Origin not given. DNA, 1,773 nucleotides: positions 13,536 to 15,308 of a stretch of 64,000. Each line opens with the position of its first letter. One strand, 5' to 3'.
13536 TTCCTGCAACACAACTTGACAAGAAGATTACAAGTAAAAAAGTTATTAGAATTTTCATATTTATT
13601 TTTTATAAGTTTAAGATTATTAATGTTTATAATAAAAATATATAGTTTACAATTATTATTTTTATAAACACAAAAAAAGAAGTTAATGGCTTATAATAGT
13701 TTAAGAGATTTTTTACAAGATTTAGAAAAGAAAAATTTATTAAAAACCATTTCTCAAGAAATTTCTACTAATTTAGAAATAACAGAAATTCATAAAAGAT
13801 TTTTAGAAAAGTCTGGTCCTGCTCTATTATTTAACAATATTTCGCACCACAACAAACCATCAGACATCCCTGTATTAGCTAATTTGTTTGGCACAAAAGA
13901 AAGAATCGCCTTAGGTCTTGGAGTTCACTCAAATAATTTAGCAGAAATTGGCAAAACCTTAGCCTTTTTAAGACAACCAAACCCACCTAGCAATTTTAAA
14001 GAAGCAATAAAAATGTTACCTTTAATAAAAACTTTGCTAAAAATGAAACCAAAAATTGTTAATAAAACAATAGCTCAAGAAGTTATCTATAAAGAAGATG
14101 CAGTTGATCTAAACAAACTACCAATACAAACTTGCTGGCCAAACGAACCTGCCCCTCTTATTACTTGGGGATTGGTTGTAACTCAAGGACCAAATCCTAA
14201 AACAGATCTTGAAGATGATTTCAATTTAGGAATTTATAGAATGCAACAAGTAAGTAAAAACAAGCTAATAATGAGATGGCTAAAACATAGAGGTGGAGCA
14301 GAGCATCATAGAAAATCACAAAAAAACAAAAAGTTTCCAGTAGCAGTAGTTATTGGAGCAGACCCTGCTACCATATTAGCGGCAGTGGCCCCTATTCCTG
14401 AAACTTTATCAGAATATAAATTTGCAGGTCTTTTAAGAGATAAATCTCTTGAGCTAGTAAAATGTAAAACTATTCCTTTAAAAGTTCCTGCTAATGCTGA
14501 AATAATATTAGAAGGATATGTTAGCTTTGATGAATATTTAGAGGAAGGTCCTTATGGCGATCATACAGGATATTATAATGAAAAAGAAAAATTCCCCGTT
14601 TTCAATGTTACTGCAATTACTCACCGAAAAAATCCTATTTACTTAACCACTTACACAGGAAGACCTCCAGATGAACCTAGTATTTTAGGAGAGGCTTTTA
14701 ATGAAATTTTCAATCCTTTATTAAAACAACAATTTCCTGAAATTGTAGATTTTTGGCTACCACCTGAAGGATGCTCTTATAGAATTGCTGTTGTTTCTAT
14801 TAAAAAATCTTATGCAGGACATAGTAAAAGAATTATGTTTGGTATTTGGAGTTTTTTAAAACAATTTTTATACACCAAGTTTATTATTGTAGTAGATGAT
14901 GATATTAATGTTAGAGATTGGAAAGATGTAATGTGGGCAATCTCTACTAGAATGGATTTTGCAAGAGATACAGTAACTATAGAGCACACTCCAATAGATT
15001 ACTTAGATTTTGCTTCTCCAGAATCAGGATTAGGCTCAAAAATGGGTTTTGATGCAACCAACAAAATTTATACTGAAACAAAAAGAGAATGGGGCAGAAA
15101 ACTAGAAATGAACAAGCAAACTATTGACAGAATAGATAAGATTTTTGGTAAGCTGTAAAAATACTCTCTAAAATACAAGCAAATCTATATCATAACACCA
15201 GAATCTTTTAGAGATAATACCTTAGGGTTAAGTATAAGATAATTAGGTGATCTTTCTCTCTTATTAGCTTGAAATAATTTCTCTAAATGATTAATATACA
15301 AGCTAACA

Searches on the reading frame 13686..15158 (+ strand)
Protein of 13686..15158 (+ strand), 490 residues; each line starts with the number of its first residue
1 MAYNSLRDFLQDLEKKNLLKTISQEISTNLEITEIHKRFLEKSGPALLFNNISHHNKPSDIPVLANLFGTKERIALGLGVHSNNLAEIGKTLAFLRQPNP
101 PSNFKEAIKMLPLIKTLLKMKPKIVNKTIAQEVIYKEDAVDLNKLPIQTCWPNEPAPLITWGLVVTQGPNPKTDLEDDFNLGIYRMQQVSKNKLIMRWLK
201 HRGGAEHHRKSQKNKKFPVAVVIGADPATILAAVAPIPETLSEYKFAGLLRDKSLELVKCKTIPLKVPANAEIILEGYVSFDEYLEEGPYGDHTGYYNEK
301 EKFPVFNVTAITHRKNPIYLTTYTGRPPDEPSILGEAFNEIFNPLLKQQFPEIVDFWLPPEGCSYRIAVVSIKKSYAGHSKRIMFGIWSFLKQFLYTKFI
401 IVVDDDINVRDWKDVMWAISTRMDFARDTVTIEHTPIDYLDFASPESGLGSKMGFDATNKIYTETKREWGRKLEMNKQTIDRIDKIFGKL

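Call 47: search_protein_families(library=ncbifam, proteins=[window:13686-15158:+], max_evalue=1e-30)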
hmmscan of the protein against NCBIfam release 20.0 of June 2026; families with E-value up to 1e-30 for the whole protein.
window:13686-15158:+ (490 aa): 7 families
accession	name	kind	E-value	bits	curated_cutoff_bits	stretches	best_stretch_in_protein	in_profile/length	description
NF008175.0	PRK10922.1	equivalog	1.3e-208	693.5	788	1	1-489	4-487/497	4-hydroxy-3-polyprenylbenzoate decarboxylase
TIGR00148.1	TIGR00148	subfamily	3e-159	530.4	244.85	1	6-460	1-438/438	UbiD family decarboxylase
TIGR03701.1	mena_SCO4490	equivalog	7.1e-142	473.2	495.9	1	8-452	1-433/433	menaquinone biosynthesis decarboxylase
NF041204.1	VdcC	exception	7e-80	268.7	650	1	3-481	1-459/467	non-oxidative hydroxyarylic acid decarboxylases subunit C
TIGR02724.1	phenyl_P_beta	equivalog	7.5e-51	172.9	468.95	1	6-443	3-422/472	phenylphosphate carboxylase subunit beta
NF041219.1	BagN_FevL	exception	4.3e-36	124.4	1000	1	3-424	17-433/502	bagremycin/ferroverdin biosynthesis UbiD family decarboxylase BagN/FevL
TIGR02723.1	phenyl_P_alpha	equivalog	1.8e-34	119.2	564.6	1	15-432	19-413/485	phenylphosphate carboxylase subunit alpha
